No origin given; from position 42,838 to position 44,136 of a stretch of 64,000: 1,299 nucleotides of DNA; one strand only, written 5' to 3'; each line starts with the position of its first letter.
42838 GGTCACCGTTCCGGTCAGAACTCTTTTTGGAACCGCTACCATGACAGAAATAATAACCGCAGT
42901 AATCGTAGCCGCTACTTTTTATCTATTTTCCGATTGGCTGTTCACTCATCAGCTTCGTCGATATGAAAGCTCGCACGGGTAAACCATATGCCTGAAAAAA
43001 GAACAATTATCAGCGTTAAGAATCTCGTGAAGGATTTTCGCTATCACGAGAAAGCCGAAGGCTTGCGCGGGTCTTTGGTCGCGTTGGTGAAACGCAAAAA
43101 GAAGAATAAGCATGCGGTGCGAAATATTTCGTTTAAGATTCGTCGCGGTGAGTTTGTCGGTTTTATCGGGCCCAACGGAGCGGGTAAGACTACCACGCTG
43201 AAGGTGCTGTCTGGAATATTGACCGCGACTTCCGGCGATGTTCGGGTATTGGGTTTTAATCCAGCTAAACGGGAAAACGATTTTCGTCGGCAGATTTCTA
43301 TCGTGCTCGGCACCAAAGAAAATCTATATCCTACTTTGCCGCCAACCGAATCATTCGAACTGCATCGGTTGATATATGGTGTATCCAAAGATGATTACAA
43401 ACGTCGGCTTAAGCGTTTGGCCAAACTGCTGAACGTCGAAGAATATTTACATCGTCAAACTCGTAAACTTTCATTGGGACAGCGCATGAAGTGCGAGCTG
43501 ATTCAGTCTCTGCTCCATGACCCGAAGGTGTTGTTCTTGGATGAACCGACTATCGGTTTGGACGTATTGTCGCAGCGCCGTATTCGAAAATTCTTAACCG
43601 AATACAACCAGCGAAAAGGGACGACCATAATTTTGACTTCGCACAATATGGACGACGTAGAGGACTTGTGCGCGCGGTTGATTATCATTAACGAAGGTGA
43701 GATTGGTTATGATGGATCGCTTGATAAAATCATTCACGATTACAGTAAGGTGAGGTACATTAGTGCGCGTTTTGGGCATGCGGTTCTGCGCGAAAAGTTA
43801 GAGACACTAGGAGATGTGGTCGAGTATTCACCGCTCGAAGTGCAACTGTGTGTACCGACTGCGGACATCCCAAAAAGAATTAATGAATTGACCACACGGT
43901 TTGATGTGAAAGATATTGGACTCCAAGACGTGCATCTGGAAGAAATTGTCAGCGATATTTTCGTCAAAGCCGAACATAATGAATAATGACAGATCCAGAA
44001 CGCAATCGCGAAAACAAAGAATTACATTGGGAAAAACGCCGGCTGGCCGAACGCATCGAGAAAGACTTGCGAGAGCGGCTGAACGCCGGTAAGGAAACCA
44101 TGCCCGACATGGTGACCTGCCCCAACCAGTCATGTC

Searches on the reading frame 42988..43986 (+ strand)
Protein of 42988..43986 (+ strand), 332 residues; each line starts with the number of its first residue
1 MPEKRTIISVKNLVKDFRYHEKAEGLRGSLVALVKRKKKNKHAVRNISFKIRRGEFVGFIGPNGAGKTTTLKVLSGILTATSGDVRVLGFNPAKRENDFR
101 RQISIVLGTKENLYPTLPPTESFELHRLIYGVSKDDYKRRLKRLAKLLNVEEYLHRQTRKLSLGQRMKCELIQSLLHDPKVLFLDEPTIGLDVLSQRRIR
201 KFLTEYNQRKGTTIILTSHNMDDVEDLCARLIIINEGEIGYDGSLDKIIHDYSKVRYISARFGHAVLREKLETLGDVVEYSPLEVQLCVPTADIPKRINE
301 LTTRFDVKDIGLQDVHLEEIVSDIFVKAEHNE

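Call 17: search_protein_families(library=pfam, proteins=[window:42988-43986:+], max_evalue=0.001)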
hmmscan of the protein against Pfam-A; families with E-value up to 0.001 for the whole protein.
window:42988-43986:+ (332 aa): 2 families
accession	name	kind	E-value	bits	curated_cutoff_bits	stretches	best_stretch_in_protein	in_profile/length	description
PF00005.33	ABC_tran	-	1e-26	94.6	25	1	45-188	2-136/137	ABC transporter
PF13304.12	AAA_21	-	8.5e-16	59.3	27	2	159-220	236-299/304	AAA domain, putative AbiEii toxin, Type IV TA system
